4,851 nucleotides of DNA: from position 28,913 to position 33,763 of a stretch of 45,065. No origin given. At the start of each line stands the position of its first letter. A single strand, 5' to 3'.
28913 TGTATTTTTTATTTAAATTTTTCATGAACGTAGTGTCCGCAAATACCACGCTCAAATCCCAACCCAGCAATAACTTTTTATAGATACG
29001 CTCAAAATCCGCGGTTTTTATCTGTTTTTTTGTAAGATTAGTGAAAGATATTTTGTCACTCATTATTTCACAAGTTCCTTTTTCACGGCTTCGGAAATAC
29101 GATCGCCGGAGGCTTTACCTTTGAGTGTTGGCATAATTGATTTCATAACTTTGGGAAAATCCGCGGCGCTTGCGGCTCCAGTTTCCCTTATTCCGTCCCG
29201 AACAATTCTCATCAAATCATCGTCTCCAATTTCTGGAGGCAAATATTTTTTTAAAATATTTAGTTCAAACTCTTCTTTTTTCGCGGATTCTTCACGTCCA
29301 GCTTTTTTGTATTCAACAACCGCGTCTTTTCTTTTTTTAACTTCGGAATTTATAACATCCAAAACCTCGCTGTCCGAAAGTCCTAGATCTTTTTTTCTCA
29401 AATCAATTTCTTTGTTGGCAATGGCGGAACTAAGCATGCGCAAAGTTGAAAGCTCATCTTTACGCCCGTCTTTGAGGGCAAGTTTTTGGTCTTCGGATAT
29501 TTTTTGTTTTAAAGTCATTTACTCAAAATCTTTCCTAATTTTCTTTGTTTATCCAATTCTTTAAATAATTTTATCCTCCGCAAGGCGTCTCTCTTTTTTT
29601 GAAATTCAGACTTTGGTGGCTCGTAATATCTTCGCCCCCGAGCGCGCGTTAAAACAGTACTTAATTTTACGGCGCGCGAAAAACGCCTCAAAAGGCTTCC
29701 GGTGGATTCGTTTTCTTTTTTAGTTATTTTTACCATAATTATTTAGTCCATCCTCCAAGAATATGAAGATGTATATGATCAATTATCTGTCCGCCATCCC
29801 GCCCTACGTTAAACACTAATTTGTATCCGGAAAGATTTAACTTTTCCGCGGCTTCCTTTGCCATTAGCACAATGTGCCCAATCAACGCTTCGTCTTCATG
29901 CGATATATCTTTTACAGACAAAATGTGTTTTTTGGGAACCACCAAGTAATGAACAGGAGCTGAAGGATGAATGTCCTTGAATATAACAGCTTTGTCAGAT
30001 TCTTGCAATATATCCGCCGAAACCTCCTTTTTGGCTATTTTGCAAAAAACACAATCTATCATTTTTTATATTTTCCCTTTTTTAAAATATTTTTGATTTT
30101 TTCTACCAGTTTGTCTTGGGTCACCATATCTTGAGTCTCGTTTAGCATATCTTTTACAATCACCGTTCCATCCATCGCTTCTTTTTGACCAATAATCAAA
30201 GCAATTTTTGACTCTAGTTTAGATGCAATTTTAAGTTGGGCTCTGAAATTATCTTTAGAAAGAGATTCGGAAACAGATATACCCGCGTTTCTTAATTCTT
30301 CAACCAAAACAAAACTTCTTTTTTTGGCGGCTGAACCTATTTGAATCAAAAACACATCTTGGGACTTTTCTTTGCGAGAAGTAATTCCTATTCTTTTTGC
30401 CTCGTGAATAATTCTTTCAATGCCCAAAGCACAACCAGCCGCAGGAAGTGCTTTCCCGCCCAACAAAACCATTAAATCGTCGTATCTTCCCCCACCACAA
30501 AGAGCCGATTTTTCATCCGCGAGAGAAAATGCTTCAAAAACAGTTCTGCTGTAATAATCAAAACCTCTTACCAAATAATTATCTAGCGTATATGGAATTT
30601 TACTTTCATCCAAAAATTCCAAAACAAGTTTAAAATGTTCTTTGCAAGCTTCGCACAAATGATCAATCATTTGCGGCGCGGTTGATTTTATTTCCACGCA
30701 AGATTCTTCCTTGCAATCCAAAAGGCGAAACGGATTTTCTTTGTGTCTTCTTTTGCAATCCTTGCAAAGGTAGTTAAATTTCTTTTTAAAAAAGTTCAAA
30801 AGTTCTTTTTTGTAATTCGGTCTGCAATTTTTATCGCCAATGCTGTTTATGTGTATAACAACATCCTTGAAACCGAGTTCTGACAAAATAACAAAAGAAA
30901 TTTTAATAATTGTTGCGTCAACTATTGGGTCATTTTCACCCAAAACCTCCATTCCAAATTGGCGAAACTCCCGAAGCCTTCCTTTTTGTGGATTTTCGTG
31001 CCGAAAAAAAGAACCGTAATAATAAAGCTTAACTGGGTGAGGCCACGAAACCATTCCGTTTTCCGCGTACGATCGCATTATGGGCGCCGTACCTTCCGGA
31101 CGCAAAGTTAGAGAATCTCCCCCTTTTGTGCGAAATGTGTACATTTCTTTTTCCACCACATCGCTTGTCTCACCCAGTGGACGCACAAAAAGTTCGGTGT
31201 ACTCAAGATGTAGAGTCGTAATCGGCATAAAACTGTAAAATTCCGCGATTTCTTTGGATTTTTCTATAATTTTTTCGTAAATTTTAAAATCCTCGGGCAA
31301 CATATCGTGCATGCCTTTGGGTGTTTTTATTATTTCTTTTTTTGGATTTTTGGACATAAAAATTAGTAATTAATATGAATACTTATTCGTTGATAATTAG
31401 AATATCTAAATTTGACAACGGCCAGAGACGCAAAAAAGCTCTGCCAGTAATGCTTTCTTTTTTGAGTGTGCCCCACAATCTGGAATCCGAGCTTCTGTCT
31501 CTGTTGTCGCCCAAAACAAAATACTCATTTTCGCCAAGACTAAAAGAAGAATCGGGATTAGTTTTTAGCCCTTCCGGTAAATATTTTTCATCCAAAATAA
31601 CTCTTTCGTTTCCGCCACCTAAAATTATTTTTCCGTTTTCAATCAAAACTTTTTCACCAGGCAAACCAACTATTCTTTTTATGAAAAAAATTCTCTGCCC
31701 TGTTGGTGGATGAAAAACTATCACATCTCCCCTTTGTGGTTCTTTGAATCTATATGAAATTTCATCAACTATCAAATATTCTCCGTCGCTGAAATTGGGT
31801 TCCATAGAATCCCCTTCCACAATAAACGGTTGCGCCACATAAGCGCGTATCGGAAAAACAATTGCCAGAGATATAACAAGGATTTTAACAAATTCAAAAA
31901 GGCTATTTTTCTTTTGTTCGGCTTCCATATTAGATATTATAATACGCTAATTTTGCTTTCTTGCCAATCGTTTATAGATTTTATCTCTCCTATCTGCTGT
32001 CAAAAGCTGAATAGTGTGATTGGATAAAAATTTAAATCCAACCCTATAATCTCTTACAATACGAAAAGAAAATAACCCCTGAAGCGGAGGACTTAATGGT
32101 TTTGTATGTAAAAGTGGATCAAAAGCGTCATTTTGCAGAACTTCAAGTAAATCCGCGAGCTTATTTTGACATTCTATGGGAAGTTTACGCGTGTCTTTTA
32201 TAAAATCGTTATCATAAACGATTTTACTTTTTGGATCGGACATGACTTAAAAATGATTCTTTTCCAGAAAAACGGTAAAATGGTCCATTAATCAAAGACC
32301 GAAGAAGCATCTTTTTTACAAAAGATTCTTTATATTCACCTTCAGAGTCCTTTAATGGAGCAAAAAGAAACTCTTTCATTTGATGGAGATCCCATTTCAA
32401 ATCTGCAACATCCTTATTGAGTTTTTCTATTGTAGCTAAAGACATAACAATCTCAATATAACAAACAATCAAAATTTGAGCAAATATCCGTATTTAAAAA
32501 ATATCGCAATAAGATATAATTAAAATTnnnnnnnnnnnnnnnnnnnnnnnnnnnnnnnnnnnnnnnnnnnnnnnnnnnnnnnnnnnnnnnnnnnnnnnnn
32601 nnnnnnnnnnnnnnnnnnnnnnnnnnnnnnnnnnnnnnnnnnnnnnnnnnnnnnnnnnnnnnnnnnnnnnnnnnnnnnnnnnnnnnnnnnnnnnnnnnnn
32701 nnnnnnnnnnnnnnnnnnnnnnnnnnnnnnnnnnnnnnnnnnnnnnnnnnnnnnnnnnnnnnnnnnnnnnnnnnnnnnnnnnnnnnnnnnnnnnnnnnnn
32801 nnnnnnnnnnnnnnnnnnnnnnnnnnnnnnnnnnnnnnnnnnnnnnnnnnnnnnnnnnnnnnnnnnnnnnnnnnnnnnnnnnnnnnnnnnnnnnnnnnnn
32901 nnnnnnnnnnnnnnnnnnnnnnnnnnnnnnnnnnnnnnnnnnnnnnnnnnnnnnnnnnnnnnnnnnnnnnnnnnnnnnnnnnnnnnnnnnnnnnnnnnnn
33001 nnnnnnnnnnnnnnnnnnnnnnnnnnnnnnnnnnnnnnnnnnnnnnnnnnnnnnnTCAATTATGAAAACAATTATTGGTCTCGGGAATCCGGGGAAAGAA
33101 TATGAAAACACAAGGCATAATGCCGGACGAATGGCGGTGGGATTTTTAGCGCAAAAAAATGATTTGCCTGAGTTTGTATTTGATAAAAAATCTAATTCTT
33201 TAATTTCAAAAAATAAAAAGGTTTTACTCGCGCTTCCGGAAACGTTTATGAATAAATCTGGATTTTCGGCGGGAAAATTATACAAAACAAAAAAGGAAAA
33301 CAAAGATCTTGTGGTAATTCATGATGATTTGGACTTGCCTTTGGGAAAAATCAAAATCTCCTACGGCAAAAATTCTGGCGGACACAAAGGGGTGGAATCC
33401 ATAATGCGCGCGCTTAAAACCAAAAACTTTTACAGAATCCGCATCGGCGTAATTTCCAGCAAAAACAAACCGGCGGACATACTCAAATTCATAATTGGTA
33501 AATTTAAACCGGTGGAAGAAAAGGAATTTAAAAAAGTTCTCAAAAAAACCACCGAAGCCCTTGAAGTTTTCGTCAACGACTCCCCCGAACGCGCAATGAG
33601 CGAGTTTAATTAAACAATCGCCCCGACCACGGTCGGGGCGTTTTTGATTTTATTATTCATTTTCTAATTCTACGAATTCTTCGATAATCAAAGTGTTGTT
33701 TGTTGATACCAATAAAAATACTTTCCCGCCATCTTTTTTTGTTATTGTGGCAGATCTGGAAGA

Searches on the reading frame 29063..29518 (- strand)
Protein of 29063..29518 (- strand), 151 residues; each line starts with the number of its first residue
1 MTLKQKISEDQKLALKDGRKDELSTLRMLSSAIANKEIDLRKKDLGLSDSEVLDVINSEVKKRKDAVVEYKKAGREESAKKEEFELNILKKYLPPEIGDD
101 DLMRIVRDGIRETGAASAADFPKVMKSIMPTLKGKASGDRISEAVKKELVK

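Call 10: search_protein_families(library=pfam, proteins=[window:29063-29518:-], max_evalue=0.001)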
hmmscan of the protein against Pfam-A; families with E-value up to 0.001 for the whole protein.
window:29063-29518:- (151 aa): 1 family
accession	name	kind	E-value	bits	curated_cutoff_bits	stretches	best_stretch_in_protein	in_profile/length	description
PF09424.15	YqeY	-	1.2e-41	142.6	27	1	4-149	1-143/143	Yqey-like protein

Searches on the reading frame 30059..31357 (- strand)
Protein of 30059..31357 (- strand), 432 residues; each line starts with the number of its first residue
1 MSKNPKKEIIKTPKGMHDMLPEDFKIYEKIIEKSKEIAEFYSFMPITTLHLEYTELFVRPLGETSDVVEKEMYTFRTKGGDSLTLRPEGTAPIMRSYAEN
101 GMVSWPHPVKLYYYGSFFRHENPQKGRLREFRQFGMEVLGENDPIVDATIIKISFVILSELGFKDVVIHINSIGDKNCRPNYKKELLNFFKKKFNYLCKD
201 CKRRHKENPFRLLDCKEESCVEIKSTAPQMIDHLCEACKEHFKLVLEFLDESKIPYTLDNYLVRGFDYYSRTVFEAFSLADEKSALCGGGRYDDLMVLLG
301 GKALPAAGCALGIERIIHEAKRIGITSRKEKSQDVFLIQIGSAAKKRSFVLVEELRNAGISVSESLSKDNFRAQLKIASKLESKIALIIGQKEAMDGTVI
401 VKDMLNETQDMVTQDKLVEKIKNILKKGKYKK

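Call 10: search_protein_families(library=pfam, proteins=[window:30059-31357:-], max_evalue=0.001)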
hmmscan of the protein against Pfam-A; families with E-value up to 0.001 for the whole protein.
window:30059-31357:- (432 aa): 3 families
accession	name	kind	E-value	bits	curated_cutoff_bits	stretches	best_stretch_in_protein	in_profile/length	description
PF13393.11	tRNA-synt_His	-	7.5e-39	134.2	25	1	15-316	1-308/308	Histidyl-tRNA synthetase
PF00587.30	tRNA-synt_2b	-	3.6e-13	50.4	29.3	1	73-279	1-123/179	tRNA synthetase class II core domain (G, H, P, S and T)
PF03129.25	HGTP_anticodon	-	1.4e-11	44.8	21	1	334-423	1-93/94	Anticodon binding domain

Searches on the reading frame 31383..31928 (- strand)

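Call 10: search_protein_families(library=pfam, proteins=[window:31383-31928:-], max_evalue=0.001)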
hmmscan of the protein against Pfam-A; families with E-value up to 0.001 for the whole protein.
window:31383-31928:- (181 aa): 2 families
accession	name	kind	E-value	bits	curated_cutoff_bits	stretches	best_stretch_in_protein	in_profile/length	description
PF10502.14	Peptidase_S26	-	1.6e-44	152.3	22.9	1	11-169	2-168/168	Signal peptidase, peptidase S26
PF00717.28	Peptidase_S24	-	3.4e-06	27.2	23.3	1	37-91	40-86/116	Peptidase S24-like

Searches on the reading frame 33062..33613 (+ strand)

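Call 10: search_protein_families(library=pfam, proteins=[window:33062-33613:+], max_evalue=0.001)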
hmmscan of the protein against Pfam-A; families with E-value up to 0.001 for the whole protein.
window:33062-33613:+ (183 aa): 1 family
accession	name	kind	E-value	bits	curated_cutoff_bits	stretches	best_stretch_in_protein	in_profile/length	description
PF01195.25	Pept_tRNA_hydro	-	5.3e-52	176.8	27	1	4-183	2-183/183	Peptidyl-tRNA hydrolase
